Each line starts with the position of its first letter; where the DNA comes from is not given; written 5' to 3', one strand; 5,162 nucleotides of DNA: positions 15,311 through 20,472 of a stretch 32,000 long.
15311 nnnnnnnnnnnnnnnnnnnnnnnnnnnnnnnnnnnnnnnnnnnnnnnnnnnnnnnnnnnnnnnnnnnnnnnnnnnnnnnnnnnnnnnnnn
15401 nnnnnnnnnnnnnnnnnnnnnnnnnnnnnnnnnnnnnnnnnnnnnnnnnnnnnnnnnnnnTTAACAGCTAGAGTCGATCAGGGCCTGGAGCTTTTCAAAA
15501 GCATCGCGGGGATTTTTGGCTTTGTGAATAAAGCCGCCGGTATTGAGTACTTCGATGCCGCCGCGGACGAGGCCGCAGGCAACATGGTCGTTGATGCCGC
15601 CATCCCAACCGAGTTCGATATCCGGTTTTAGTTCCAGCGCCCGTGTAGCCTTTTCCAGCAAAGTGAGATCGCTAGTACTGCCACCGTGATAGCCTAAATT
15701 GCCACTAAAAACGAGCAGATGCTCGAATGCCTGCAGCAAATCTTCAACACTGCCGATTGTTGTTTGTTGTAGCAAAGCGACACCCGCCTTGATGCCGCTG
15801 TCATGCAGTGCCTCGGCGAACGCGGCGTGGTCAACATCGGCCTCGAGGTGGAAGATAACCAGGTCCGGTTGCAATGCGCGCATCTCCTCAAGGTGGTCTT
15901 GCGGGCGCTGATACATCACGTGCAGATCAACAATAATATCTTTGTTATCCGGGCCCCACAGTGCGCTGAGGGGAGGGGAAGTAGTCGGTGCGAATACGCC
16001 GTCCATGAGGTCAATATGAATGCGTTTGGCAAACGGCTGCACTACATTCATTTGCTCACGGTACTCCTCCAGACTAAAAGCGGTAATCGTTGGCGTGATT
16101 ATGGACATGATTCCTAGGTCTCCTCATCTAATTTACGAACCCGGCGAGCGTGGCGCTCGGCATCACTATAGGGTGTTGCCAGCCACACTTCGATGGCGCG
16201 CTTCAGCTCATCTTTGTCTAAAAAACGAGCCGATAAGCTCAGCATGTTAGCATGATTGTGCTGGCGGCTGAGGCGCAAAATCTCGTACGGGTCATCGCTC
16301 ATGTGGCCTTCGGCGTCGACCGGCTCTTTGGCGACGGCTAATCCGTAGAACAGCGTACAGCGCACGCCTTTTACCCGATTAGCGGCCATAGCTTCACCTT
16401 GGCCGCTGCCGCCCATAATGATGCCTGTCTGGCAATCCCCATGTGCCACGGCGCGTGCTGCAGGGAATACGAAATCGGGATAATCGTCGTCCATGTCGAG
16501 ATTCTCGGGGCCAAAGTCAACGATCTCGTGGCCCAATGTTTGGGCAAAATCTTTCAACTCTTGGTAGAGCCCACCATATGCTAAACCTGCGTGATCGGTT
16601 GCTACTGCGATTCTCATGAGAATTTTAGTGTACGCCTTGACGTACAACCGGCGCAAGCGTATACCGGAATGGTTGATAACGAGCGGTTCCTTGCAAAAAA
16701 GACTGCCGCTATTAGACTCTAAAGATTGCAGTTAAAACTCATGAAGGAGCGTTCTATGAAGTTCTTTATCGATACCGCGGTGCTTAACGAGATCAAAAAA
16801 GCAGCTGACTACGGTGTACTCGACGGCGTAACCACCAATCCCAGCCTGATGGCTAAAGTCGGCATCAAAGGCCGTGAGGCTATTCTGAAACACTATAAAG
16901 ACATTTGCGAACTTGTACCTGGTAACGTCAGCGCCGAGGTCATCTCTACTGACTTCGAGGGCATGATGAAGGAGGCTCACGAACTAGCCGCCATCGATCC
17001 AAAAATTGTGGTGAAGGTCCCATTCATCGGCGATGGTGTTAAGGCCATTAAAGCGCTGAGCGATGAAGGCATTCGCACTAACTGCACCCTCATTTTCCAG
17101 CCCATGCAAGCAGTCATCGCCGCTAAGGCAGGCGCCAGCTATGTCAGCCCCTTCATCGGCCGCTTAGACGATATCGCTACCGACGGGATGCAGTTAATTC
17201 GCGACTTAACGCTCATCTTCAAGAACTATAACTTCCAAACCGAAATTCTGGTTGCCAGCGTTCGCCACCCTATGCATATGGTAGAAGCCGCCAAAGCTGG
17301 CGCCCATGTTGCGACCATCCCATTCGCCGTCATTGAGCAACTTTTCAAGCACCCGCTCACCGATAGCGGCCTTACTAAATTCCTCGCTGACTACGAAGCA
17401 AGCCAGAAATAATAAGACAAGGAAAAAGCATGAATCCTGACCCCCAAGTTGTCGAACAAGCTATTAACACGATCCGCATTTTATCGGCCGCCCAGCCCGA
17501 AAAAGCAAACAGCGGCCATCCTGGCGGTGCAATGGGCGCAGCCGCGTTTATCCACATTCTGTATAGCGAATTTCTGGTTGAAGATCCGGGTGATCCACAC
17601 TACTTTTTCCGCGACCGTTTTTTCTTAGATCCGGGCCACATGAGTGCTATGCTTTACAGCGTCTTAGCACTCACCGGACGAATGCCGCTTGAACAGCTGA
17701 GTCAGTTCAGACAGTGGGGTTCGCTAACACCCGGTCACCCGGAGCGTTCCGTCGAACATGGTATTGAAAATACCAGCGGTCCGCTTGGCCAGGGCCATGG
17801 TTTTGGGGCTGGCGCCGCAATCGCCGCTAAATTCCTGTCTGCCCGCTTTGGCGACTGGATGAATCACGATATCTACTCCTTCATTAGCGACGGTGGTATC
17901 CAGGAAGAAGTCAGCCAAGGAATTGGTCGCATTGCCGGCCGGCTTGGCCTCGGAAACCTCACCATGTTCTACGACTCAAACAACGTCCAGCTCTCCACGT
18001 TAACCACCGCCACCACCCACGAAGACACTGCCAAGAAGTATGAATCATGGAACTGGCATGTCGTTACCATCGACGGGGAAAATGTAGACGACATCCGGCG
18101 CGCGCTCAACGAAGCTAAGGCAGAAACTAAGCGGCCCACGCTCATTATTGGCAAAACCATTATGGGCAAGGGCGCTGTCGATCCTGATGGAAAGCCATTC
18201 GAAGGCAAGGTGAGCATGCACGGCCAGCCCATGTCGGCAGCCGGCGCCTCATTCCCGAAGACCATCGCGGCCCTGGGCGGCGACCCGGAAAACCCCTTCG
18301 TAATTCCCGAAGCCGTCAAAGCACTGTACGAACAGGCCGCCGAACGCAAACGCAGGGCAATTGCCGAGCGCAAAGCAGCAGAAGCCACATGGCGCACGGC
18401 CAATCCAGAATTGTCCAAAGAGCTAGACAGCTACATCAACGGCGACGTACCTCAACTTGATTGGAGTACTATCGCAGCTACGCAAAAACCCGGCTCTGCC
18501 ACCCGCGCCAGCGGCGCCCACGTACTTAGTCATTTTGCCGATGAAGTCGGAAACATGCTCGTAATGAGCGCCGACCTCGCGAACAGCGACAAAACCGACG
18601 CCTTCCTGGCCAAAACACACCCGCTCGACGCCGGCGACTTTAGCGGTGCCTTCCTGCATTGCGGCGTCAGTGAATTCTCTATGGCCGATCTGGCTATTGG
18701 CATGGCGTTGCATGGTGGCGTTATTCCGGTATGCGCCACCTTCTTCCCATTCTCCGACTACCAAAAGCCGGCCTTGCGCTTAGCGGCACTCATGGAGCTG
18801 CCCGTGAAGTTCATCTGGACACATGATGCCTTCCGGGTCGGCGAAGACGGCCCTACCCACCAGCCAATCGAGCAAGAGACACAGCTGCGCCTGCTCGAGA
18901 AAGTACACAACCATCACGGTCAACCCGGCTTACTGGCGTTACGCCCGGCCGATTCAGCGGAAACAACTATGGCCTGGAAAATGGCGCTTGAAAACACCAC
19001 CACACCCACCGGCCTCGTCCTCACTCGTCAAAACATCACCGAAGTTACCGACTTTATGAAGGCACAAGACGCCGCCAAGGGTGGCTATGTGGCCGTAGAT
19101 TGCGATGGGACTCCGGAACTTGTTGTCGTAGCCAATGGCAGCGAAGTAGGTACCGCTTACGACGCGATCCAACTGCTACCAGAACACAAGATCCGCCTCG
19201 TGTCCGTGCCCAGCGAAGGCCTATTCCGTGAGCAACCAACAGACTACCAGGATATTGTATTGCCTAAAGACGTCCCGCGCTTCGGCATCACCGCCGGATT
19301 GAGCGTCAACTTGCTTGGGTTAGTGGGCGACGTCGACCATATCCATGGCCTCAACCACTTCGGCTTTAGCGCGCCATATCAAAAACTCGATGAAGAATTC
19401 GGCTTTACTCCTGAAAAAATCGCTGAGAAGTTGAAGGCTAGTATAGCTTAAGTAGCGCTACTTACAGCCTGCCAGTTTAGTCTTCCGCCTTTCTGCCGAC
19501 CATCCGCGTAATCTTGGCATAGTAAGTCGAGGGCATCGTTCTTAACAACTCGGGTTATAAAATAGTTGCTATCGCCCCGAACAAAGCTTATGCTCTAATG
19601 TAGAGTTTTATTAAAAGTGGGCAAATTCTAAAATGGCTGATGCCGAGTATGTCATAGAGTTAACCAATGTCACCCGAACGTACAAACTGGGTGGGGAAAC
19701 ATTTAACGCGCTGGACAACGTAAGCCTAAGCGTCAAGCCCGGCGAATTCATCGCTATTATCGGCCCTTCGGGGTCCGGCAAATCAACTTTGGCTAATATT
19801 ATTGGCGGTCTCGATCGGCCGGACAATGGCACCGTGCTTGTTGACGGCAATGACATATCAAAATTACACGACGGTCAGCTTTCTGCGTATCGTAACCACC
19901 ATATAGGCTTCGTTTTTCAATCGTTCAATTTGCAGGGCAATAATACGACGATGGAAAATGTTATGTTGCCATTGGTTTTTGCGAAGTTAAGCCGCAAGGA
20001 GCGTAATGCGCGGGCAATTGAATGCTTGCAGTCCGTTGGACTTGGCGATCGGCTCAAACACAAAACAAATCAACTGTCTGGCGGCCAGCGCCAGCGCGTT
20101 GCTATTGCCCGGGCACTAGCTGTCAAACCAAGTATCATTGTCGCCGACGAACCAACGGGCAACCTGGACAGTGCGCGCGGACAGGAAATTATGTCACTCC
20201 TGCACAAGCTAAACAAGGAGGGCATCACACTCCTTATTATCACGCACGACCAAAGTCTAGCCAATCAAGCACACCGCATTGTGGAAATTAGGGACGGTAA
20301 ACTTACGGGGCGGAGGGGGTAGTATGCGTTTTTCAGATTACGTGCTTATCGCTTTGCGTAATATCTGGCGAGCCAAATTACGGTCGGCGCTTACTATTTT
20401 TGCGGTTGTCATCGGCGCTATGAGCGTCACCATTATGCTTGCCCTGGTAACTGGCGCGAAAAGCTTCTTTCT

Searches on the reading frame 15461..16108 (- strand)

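Call 52: search_protein_families(library=pfam, proteins=[window:15461-16108:-])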
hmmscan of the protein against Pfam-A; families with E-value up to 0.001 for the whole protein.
window:15461-16108:- (215 aa): 1 family
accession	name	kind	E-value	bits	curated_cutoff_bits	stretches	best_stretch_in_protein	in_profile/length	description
PF00834.25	Ribul_P_3_epim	-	1.8e-21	76.9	21.1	1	4-192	2-195/198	Ribulose-phosphate 3 epimerase family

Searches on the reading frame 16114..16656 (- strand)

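Call 52: search_protein_families(library=pfam, proteins=[window:16114-16656:-])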
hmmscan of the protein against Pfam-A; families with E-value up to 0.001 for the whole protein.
window:16114-16656:- (180 aa): 1 family
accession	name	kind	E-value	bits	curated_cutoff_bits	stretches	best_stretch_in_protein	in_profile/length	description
PF02502.23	LacAB_rpiB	-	4.4e-35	121.1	24.7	2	16-109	1-90/138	Ribose/Galactose Isomerase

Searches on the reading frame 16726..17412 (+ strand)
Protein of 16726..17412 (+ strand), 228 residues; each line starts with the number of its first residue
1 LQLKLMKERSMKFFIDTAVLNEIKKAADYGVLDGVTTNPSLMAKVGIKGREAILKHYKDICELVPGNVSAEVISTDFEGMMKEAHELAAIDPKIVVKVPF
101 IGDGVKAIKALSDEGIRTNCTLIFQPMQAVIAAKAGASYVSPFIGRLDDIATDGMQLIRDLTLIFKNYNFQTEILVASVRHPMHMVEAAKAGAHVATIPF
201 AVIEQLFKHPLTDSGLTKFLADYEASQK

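Call 52: search_protein_families(library=pfam, proteins=[window:16726-17412:+])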
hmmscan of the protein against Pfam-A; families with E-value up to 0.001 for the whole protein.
window:16726-17412:+ (228 aa): 1 family
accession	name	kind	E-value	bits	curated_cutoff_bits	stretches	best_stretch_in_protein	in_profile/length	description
PF00923.25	TAL_FSA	-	2.3e-60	204.8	27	1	13-214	1-240/285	Transaldolase/Fructose-6-phosphate aldolase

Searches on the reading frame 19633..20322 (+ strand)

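Call 52: search_protein_families(library=pfam, proteins=[window:19633-20322:+])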
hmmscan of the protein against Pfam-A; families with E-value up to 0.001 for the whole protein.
window:19633-20322:+ (229 aa): 4 families
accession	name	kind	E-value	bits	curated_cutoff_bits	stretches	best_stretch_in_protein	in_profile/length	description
PF00005.33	ABC_tran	-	5.5e-38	131.1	25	1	27-175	1-136/137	ABC transporter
PF02463.25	SMC_N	-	3.3e-10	40.2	40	1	122-220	135-212/220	RecF/RecN/SMC N terminal domain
PF13304.12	AAA_21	-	6.2e-06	26.9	27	0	39-63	1-25/304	AAA domain, putative AbiEii toxin, Type IV TA system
PF13555.12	AAA_29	-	0.00045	20.3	27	0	28-53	13-38/61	P-loop containing region of AAA domain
